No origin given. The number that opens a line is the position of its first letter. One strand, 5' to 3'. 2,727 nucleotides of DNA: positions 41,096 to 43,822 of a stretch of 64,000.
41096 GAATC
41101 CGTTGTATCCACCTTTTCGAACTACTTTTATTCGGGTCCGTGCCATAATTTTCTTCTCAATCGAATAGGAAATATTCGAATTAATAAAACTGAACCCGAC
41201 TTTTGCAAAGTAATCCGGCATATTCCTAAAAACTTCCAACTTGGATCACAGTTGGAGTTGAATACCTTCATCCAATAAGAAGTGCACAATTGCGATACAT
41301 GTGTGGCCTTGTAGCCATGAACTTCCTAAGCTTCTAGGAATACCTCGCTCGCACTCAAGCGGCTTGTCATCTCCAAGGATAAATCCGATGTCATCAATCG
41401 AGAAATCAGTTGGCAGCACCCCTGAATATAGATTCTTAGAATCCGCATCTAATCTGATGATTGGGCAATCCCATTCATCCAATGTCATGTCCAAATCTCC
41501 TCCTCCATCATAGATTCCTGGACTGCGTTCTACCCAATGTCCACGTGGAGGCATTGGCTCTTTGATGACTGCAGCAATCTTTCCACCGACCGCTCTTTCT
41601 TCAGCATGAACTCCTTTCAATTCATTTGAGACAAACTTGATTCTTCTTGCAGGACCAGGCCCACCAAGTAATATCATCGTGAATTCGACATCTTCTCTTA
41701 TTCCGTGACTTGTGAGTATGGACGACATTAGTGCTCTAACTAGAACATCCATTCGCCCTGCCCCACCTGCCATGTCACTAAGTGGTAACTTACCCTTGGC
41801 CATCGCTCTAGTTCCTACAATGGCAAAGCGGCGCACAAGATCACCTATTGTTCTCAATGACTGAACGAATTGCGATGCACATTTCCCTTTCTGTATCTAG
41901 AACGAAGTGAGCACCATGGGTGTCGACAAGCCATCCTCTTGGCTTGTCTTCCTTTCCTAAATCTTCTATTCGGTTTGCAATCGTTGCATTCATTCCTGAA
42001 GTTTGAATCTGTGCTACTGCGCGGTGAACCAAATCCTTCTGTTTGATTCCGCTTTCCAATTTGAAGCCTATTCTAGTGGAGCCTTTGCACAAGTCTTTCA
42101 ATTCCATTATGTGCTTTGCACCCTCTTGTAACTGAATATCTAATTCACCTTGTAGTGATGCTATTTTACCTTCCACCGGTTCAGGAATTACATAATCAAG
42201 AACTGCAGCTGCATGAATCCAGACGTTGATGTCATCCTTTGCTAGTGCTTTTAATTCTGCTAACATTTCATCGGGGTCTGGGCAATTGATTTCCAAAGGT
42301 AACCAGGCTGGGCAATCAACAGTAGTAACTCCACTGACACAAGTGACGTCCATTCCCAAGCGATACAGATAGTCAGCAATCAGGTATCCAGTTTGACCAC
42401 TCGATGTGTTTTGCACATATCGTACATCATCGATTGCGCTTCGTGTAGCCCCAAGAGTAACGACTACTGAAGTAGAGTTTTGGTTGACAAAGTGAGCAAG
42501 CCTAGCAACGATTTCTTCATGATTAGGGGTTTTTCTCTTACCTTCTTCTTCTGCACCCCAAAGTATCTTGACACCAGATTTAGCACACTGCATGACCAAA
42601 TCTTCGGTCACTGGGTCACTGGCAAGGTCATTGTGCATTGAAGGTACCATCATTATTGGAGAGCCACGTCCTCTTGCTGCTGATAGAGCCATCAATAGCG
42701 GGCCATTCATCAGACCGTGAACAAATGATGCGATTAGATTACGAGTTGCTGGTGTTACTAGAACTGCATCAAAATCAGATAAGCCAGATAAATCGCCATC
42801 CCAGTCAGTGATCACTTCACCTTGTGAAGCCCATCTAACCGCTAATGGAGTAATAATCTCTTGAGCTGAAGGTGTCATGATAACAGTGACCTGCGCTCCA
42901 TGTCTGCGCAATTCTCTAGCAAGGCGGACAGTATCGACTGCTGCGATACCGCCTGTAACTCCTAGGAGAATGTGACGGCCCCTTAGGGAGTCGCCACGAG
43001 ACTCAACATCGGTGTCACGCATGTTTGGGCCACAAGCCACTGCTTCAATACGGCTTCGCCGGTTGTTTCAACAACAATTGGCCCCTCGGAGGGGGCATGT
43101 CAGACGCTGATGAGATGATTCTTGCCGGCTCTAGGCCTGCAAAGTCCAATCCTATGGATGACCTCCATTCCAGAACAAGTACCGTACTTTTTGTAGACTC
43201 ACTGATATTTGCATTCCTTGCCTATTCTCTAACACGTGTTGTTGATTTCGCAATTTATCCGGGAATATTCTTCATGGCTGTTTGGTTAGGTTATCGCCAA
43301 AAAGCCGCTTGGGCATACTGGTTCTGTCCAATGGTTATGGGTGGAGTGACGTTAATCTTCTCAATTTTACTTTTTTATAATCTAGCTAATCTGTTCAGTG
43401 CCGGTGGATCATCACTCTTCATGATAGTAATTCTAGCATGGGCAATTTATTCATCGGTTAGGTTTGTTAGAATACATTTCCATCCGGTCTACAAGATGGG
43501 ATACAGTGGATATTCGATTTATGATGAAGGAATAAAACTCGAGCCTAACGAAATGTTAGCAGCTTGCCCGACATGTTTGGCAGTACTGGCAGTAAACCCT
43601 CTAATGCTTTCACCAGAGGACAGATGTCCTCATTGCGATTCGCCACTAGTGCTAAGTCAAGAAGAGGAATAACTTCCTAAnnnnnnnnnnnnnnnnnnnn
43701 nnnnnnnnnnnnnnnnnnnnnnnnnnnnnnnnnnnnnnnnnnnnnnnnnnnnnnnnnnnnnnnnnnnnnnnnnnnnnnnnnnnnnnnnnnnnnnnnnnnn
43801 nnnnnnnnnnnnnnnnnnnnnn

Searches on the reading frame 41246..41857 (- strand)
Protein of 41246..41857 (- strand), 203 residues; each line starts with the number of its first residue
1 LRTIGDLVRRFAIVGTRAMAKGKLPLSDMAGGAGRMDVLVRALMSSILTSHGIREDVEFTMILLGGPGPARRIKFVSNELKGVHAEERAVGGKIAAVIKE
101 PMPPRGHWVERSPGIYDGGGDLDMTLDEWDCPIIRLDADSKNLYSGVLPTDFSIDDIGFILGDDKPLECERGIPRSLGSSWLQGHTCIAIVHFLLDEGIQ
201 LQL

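Call 3: search_protein_families(library=pfam, proteins=[window:41246-41857:-], max_evalue=0.01)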
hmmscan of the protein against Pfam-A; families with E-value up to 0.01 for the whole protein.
window:41246-41857:- (203 aa): 1 family
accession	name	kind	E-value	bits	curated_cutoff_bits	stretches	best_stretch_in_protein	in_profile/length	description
PF04013.17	Methyltrn_RNA_2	-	9.5e-25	87.9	25.5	1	8-196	1-194/198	Putative SAM-dependent RNA methyltransferase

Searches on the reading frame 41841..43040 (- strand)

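Call 3: search_protein_families(library=pfam, proteins=[window:41841-43040:-], max_evalue=0.01)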
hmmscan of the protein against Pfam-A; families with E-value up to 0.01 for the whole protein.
window:41841-43040:- (399 aa): 3 families
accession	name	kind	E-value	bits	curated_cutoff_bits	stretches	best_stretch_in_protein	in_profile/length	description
PF04127.22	DFP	-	2.1e-34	119.4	22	1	190-361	4-172/186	DNA/pantothenate metabolism flavoprotein C-terminal domain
PF02441.25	Flavoprotein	-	3.1e-18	66.3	22.7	1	23-135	2-128/162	Flavoprotein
PF13579.12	Glyco_trans_4_4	-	0.00097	19.9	29.7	1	34-203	4-142/158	Glycosyl transferase 4-like domain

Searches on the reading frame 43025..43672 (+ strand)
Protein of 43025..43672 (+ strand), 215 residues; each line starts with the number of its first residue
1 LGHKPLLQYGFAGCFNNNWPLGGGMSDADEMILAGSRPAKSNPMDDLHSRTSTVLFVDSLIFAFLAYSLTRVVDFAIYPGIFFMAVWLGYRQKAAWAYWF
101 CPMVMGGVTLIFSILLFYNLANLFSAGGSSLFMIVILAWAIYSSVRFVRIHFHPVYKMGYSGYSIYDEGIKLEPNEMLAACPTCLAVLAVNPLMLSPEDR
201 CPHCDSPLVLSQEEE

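Call 3: search_protein_families(library=pfam, proteins=[window:43025-43672:+], max_evalue=0.01)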
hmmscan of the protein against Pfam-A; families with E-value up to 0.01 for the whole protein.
window:43025-43672:+ (215 aa): 1 family
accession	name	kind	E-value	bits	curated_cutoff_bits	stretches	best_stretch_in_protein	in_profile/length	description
PF20599.3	DUF6796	-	0.004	17.2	26.9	1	70-140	148-221/225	Family of unknown function (DUF6796)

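Call 4: search_protein_families(library=ncbifam, proteins=[window:43025-43672:+], max_evalue=0.01)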
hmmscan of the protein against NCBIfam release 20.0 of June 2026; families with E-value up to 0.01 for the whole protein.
window:43025-43672:+ (215 aa): 0 families
